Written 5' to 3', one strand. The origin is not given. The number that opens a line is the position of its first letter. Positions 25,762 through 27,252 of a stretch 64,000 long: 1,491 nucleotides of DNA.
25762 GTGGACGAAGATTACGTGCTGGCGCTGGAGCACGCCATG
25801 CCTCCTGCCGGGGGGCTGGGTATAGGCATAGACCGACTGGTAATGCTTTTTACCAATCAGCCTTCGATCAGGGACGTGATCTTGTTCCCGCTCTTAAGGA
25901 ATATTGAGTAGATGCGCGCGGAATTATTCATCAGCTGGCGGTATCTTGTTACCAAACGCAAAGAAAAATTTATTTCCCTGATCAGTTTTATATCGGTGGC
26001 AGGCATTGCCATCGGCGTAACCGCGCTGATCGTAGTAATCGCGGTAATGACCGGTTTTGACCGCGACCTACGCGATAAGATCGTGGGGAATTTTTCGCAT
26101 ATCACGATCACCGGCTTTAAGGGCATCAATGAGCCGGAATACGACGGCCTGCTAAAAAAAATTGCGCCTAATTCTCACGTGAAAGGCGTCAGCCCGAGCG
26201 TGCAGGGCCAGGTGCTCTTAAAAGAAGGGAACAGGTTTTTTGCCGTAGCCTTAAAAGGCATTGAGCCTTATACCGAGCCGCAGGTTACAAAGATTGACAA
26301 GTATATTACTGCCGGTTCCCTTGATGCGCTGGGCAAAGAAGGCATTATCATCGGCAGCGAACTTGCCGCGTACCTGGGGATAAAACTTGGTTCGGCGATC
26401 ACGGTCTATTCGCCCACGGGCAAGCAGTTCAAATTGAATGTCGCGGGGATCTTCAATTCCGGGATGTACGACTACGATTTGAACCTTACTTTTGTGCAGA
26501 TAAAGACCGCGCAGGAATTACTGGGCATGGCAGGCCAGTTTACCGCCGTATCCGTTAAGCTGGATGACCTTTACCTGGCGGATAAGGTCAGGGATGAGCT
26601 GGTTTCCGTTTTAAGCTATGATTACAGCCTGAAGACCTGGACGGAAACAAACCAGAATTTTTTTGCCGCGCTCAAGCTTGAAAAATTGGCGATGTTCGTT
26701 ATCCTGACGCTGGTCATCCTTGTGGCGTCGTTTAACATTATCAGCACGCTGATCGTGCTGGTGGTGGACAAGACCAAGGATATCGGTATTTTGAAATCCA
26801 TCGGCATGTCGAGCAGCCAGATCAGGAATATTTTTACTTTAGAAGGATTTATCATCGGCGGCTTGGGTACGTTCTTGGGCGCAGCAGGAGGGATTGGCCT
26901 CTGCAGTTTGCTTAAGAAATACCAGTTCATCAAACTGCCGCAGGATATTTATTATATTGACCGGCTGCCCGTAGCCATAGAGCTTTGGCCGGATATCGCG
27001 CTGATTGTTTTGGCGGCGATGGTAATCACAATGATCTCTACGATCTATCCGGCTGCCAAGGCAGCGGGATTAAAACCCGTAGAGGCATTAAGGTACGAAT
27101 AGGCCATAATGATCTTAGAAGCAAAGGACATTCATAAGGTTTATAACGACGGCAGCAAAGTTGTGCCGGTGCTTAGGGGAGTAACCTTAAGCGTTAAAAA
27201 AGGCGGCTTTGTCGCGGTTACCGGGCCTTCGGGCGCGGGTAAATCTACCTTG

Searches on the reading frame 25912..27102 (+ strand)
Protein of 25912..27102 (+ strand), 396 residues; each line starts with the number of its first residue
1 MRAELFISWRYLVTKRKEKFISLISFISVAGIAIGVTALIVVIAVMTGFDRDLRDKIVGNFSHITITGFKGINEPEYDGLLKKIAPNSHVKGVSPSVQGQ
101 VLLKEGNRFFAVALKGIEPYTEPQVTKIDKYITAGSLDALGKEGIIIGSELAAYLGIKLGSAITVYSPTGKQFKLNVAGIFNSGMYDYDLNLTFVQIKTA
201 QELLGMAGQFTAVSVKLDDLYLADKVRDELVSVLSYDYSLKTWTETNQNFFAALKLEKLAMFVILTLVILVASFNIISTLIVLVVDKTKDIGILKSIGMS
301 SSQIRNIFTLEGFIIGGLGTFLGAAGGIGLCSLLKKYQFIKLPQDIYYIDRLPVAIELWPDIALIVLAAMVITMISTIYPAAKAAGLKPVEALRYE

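Call 9: search_protein_families(library=pfam, proteins=[window:25912-27102:+])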
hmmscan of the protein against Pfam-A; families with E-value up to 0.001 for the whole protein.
window:25912-27102:+ (396 aa): 2 families
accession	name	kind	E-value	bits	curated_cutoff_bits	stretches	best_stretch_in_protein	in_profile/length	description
PF02687.27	FtsX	-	1.5e-18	67.4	25.5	1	263-388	2-119/120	FtsX-like permease C-terminal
PF12704.14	MacB_PCD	-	9.5e-18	65.7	27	1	25-231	1-205/207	MacB-like periplasmic core domain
